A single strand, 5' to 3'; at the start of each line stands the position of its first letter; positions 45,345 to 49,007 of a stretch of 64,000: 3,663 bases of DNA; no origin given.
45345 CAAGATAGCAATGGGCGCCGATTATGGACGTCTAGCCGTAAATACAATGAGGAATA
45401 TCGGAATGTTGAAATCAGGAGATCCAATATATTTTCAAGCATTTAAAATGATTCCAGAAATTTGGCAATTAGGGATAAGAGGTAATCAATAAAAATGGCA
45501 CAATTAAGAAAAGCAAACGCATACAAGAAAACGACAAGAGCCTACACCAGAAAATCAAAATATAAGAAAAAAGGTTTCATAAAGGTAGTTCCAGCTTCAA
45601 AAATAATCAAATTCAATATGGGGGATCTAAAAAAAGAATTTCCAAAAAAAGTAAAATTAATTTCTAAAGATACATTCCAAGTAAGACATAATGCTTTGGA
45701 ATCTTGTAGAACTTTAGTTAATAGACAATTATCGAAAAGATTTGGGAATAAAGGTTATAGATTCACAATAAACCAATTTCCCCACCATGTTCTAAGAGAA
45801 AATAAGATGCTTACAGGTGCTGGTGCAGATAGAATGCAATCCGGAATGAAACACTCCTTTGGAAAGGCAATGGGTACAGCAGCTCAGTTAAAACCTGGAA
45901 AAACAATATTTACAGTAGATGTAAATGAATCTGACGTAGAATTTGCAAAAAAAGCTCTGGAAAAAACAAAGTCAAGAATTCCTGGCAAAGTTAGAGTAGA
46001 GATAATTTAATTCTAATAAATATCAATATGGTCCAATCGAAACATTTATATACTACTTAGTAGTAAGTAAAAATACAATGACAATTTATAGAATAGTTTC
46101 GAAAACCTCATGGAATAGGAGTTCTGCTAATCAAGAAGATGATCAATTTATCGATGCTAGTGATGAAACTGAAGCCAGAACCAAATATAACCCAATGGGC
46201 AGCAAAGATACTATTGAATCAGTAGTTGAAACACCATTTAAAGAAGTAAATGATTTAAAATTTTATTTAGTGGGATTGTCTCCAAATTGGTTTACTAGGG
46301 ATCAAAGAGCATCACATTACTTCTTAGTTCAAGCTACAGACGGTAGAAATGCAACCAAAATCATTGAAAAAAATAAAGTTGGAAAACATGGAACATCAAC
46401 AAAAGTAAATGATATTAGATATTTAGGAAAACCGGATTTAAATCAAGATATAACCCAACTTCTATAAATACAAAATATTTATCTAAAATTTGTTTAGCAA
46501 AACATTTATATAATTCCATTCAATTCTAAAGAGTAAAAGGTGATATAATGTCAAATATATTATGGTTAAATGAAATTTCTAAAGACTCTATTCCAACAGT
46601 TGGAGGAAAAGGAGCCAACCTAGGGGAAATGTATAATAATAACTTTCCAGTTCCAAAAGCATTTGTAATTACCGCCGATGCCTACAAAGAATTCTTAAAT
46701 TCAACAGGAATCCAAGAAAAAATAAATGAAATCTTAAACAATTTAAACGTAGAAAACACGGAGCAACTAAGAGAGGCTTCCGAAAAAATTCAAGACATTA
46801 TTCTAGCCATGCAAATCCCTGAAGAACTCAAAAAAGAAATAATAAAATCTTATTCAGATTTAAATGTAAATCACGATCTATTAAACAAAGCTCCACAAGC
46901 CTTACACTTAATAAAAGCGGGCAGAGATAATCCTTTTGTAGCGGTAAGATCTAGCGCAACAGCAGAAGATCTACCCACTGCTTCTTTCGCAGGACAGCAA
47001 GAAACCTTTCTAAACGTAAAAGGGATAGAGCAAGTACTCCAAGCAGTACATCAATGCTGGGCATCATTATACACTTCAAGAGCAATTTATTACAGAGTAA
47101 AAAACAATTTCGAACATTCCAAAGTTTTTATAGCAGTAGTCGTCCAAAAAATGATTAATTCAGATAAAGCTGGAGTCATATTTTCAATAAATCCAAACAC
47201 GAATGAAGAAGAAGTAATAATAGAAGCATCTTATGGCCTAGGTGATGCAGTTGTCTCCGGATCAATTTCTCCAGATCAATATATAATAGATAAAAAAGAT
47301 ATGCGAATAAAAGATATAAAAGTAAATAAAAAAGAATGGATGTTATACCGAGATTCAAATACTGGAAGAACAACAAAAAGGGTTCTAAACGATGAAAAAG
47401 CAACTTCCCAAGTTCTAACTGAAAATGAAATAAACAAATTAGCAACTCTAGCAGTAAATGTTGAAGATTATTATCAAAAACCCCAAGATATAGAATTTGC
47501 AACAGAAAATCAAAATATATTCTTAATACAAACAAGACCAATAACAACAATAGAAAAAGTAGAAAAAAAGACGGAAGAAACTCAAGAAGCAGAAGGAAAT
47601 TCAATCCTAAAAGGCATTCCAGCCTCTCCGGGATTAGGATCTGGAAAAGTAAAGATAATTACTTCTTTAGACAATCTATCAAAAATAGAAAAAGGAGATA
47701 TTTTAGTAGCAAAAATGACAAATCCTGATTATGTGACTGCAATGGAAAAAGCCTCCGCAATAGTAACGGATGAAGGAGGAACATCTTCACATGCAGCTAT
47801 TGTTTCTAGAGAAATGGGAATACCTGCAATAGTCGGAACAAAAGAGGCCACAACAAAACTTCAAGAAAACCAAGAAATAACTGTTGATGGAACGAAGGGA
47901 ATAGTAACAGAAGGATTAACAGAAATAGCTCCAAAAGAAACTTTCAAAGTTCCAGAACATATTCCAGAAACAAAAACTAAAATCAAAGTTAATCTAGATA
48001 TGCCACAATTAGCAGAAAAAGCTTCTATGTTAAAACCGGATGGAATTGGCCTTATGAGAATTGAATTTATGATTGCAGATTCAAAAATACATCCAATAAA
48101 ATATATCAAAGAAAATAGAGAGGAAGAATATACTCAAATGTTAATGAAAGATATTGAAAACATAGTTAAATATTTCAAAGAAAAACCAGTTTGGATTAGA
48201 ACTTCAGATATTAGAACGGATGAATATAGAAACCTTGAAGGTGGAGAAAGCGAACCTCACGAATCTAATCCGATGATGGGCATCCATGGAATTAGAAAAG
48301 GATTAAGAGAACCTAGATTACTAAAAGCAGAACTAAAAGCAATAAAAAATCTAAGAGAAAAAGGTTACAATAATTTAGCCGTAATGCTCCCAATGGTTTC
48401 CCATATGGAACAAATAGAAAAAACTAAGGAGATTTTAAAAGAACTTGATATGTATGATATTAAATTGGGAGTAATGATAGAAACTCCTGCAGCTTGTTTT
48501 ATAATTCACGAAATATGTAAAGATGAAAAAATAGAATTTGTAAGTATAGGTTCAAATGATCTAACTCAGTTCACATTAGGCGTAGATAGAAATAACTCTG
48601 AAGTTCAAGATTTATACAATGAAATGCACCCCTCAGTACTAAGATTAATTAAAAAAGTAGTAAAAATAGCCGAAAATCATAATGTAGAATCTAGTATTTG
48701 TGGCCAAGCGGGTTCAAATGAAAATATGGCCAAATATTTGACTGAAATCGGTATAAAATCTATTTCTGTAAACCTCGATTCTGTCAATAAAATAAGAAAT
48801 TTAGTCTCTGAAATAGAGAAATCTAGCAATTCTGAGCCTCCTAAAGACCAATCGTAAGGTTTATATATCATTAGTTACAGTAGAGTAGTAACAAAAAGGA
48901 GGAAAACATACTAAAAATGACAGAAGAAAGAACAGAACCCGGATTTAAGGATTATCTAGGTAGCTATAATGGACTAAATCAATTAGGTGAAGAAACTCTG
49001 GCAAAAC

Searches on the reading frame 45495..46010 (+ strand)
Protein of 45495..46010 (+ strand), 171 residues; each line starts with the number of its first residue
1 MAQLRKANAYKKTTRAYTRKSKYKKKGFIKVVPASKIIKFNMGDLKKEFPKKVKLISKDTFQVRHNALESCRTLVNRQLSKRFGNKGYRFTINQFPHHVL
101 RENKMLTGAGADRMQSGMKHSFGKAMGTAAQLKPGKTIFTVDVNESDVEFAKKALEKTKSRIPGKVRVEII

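Call 35: search_protein_families(library=pfam, proteins=[window:45495-46010:+], max_evalue=0.01)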
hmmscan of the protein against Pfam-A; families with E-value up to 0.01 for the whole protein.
window:45495-46010:+ (171 aa): 1 family
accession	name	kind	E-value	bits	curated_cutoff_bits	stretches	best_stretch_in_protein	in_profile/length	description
PF00252.24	Ribosomal_L16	-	1.4e-27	96.7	27.9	1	19-168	2-131/132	Ribosomal protein L16p/L10e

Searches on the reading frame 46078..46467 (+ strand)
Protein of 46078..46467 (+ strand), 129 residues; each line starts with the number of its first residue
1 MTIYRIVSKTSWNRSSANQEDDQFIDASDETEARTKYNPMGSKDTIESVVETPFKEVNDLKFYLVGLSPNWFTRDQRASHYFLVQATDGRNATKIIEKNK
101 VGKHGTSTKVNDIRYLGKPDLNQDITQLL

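Call 35: search_protein_families(library=pfam, proteins=[window:46078-46467:+], max_evalue=0.01)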
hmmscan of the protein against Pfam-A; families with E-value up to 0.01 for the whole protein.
window:46078-46467:+ (129 aa): 0 families

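Call 42: search_protein_families(library=ncbifam, proteins=[window:46078-46467:+], max_evalue=0.001)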
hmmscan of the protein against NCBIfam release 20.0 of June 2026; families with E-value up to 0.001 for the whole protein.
window:46078-46467:+ (129 aa): 0 families

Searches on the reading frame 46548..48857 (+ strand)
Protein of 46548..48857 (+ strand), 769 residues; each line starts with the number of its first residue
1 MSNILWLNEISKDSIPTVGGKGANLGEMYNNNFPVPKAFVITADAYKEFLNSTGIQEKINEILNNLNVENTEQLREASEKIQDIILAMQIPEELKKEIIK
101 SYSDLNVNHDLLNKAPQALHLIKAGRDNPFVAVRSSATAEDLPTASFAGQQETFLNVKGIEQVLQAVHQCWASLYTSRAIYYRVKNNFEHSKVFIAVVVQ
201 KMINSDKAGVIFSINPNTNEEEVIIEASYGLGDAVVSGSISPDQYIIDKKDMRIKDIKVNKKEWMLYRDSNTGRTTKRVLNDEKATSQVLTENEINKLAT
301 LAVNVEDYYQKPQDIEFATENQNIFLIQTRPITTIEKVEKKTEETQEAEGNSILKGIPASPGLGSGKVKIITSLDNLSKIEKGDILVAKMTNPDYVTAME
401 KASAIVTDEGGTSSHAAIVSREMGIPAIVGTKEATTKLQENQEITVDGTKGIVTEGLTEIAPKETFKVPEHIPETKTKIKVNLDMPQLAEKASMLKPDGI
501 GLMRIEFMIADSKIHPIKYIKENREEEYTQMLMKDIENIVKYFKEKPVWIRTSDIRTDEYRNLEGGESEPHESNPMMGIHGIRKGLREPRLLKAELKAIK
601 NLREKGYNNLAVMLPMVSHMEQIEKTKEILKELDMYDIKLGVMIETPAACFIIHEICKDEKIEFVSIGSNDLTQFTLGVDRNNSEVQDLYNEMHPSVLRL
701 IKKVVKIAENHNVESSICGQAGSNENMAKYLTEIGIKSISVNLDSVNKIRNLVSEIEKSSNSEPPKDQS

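Call 35: search_protein_families(library=pfam, proteins=[window:46548-48857:+], max_evalue=0.01)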
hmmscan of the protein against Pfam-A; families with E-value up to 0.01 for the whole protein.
window:46548-48857:+ (769 aa): 4 families
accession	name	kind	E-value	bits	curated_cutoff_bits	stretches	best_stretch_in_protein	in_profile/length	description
PF01326.24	PPDK_N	-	1.6e-111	373.2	27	1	16-349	2-326/328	Pyruvate phosphate dikinase, AMP/ATP-binding domain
PF02896.24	PEP-utilizers_C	-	1.1e-78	264.8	22.8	1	474-757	17-292/293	PEP-utilising enzyme, PEP-binding domain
PF00391.29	PEP-utilizers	-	2e-29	101.4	23.1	1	380-451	1-72/72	PEP-utilising enzyme, mobile domain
PF03328.21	HpcH_HpaI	-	3.3e-05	23.7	25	1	611-712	87-184/221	HpcH/HpaI aldolase/citrate lyase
